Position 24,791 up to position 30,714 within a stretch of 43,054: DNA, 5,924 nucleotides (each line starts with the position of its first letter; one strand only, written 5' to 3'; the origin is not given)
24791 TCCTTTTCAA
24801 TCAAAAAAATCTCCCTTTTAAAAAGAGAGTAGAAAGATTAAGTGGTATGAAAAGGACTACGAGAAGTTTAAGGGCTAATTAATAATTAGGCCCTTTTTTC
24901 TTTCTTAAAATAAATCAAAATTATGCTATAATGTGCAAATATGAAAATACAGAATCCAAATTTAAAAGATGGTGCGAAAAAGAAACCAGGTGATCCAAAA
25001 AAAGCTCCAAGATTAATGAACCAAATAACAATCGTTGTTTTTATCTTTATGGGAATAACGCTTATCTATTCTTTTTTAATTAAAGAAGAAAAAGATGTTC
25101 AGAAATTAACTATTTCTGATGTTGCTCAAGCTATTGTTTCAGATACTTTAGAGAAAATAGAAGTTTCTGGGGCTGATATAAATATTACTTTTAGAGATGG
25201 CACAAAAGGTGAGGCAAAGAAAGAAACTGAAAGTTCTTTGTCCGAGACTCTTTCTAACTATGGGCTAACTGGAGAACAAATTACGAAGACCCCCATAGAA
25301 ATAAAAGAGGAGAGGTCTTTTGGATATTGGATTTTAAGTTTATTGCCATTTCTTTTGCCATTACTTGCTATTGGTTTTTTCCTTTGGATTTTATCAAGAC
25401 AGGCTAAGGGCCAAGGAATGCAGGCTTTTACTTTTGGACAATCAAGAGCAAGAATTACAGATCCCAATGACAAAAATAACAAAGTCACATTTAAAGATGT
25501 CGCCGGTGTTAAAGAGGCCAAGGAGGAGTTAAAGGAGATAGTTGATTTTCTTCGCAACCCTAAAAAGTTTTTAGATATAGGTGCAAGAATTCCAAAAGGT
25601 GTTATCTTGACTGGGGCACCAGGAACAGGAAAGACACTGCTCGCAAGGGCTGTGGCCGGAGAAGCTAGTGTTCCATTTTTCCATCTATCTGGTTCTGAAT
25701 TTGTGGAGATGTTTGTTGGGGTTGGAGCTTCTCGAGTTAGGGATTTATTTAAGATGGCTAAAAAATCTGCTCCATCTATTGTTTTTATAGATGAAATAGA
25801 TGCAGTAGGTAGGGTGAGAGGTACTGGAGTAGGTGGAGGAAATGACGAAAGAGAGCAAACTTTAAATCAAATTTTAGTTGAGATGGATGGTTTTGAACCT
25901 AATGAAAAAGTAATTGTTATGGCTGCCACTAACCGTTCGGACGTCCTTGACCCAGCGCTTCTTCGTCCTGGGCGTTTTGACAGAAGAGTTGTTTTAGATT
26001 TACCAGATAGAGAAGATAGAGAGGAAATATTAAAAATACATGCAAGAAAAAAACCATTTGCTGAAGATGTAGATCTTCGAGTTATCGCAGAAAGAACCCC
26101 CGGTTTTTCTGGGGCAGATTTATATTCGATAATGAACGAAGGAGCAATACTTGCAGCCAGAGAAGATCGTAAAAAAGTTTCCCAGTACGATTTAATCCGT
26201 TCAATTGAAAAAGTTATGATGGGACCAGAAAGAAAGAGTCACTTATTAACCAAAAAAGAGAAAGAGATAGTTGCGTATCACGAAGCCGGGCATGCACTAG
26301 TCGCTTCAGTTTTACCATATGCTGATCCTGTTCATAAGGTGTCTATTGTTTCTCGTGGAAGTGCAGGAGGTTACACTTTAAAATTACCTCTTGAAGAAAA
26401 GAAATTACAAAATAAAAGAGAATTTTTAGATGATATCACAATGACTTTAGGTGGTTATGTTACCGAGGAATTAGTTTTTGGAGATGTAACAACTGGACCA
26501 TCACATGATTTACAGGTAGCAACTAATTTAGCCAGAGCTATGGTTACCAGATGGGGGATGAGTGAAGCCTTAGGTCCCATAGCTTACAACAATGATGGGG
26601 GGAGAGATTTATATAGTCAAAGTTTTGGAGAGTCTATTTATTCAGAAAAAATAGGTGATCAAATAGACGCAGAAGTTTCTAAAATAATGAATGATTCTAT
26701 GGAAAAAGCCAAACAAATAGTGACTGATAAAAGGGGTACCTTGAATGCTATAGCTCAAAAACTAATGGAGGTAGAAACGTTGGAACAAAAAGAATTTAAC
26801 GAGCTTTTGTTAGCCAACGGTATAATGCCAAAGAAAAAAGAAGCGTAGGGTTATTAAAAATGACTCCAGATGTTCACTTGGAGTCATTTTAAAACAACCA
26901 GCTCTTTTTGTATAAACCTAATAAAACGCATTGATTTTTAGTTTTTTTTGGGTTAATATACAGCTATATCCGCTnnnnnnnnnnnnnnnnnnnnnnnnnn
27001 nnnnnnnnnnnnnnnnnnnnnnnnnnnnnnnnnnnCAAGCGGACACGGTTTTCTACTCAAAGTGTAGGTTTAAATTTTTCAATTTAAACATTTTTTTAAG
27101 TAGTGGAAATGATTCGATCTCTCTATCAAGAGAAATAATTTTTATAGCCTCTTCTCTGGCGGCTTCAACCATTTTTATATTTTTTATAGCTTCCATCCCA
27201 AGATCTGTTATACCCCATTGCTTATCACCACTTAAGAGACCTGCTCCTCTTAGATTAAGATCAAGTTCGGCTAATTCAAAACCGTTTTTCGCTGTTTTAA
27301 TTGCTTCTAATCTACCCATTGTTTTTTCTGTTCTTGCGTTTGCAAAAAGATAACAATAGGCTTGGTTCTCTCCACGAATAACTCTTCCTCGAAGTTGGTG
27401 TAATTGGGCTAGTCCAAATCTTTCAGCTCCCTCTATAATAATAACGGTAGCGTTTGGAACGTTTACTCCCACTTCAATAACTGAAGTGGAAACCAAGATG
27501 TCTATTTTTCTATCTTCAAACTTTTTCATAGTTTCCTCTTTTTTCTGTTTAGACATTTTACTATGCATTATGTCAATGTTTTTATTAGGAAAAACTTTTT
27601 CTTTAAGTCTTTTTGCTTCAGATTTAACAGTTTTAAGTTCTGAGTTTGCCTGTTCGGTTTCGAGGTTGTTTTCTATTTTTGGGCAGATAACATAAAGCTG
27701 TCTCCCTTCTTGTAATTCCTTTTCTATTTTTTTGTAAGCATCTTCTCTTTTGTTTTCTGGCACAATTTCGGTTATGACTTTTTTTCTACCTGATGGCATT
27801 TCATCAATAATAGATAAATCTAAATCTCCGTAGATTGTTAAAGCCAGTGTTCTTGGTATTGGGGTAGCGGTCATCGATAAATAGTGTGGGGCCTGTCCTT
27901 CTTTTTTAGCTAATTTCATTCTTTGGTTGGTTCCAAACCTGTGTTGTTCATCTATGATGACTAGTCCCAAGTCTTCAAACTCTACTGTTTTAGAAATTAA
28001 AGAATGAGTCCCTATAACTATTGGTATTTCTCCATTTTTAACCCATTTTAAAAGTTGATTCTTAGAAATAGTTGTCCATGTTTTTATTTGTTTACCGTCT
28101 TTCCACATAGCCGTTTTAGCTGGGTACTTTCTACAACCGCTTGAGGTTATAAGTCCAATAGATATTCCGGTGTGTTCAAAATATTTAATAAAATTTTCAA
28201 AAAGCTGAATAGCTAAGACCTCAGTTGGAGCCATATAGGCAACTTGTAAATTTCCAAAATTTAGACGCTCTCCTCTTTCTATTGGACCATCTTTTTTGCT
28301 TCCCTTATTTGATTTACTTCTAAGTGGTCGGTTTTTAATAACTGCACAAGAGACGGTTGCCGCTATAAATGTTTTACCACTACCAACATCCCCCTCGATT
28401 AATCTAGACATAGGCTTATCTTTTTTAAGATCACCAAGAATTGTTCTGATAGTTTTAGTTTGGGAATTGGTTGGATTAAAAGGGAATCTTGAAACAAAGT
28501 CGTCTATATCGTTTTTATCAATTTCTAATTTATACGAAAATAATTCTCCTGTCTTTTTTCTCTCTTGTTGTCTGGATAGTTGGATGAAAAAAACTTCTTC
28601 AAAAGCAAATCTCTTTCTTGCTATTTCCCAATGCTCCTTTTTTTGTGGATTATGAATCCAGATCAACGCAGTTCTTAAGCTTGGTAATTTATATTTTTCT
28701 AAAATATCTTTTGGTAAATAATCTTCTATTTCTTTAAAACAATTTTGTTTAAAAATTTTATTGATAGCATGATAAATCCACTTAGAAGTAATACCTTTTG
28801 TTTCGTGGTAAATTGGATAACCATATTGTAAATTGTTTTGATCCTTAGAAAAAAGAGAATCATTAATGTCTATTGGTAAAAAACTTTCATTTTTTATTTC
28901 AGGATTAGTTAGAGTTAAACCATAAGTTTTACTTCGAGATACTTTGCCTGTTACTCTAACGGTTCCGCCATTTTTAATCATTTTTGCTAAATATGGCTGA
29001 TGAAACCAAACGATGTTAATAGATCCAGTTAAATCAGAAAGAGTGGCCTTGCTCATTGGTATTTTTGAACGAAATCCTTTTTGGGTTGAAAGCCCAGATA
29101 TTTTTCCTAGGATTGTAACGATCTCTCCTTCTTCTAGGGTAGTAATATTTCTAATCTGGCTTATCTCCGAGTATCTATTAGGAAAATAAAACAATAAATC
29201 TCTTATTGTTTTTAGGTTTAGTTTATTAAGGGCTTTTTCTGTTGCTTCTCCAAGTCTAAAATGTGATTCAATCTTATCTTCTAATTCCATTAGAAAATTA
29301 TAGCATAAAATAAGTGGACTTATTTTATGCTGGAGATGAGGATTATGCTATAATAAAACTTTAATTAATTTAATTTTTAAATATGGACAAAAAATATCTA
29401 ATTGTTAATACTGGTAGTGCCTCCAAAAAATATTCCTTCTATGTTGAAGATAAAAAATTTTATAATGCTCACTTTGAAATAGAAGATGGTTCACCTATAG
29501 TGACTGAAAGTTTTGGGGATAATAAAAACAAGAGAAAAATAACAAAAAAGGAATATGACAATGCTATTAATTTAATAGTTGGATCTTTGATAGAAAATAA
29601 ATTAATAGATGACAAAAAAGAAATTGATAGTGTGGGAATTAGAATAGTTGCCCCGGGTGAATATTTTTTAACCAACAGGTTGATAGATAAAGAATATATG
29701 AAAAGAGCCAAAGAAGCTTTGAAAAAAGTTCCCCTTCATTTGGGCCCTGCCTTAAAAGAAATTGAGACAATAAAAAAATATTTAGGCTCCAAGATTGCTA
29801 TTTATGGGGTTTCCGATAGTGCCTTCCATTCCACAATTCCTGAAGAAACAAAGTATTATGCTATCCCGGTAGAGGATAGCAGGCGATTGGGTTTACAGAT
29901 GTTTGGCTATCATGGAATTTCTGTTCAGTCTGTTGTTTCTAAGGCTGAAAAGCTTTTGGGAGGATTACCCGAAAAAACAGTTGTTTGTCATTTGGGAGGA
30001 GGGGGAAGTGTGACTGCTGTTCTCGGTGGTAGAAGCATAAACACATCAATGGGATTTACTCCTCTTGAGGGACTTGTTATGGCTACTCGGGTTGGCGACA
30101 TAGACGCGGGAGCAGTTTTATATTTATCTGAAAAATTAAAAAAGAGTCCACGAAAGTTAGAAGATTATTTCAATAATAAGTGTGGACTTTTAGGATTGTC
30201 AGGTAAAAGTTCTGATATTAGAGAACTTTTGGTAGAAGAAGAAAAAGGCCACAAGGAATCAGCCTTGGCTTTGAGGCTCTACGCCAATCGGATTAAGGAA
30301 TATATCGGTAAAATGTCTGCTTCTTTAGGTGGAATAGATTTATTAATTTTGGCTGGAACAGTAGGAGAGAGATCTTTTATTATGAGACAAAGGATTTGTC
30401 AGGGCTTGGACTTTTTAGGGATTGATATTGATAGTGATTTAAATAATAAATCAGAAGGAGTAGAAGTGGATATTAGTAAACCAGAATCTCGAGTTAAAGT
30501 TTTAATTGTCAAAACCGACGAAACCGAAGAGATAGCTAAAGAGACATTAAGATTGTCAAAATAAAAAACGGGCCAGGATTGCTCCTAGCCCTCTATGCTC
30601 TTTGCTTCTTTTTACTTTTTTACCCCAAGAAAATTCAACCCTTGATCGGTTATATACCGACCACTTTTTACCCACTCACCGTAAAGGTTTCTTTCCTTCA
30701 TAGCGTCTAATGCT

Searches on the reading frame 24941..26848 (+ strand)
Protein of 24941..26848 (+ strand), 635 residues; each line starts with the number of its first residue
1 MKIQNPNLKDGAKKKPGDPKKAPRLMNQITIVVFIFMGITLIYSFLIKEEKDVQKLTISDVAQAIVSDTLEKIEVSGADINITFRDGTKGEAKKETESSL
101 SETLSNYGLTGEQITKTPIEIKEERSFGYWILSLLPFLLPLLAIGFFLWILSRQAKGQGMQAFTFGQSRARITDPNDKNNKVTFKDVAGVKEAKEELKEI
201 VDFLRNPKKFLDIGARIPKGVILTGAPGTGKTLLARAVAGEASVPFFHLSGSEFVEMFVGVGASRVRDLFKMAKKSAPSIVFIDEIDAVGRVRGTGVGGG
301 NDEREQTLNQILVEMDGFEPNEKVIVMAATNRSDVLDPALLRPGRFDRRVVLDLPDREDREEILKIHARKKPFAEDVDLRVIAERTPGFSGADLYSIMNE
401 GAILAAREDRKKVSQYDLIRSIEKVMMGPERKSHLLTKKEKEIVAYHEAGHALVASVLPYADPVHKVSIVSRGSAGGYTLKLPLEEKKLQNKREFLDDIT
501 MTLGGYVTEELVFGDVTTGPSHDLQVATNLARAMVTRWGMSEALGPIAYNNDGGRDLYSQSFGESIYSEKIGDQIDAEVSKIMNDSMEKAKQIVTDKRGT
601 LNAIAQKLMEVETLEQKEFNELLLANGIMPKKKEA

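Call 15: search_protein_families(library=pfam, proteins=[window:24941-26848:+])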
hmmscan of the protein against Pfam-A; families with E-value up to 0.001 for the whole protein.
window:24941-26848:+ (635 aa): 7 families
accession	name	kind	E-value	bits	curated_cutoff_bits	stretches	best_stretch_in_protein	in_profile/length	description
PF01434.24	Peptidase_M41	-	1.2e-64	218.1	29.9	1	435-622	2-191/191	Peptidase family M41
PF00004.35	AAA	-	6.9e-43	146.7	21.2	1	221-353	1-130/131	ATPase family associated with various cellular activities (AAA)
PF17862.7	AAA_lid_3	-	3.4e-12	46.1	27.2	1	376-418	1-43/45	AAA+ lid domain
PF20720.3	nSTAND3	-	7.4e-07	29.4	27.2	1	221-368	20-153/155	Novel STAND NTPase 3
PF23902.1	AAA_lid_PRS2_C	-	2.5e-06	27.9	34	1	358-426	2-71/73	PRS2 AAA+ lid C-terminal domain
PF06068.19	TIP49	-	0.00011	21.9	23.8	1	187-255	26-89/347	TIP49 P-loop domain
PF05496.18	RuvB_N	-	0.00071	19.8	27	0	184-289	6-96/159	Holliday junction DNA helicase RuvB P-loop domain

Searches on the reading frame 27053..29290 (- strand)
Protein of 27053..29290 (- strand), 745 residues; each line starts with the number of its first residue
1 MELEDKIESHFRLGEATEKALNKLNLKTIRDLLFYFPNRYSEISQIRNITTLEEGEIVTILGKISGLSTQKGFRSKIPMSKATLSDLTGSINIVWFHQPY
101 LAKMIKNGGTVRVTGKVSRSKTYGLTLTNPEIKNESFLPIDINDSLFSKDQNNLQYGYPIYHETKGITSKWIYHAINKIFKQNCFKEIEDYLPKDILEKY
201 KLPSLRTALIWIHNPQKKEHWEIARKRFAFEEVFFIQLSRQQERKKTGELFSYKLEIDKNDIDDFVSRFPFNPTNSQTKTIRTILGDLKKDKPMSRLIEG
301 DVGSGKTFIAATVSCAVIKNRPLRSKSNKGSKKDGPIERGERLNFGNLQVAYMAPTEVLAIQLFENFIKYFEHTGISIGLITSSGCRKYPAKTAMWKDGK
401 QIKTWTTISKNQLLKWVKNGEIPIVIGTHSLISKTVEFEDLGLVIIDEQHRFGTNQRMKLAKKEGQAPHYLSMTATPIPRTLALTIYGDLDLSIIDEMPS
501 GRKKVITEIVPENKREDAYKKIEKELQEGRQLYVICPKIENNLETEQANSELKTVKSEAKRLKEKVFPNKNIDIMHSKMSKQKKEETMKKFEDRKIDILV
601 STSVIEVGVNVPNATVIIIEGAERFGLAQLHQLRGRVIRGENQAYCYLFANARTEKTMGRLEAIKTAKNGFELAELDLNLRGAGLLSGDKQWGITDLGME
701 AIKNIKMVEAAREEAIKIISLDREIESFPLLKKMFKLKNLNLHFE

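Call 15: search_protein_families(library=pfam, proteins=[window:27053-29290:-])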
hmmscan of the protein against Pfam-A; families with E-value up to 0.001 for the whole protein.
window:27053-29290:- (745 aa): 7 families
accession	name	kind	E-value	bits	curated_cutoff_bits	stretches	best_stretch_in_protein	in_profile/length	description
PF17191.10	RecG_wedge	-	2.2e-21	76.5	23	1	12-136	7-129/162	RecG wedge domain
PF00271.37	Helicase_C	-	3.8e-19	69.4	23.5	1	520-639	4-108/110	Helicase conserved C-terminal domain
PF00270.35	DEAD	-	4.1e-19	69.3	26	1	275-482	2-164/167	DEAD/DEAH box helicase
PF01336.31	tRNA_anti-codon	-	2.9e-11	43.6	27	1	58-133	1-73/75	OB-fold nucleic acid binding domain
PF04851.21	ResIII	-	1.9e-10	41.3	22.5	1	272-477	3-162/164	Type III restriction enzyme, res subunit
PF19833.4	RecG_dom3_C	-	4.2e-07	30.4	26.8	1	669-727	3-63/87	ATP-dependent DNA helicase RecG, domain 3, C-terminal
PF22590.2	Cas3-like_C_2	-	5.7e-06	27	27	1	555-640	15-104/106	CRISPR-associated nuclease/helicase Cas3, C-terminal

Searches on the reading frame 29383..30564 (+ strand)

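Call 15: search_protein_families(library=pfam, proteins=[window:29383-30564:+])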
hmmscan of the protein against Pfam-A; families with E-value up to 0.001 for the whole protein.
window:29383-30564:+ (393 aa): 1 family
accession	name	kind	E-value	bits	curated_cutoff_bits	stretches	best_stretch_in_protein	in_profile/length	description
PF00871.23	Acetate_kinase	-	8e-96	321.5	22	1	5-385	2-391/392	Acetokinase family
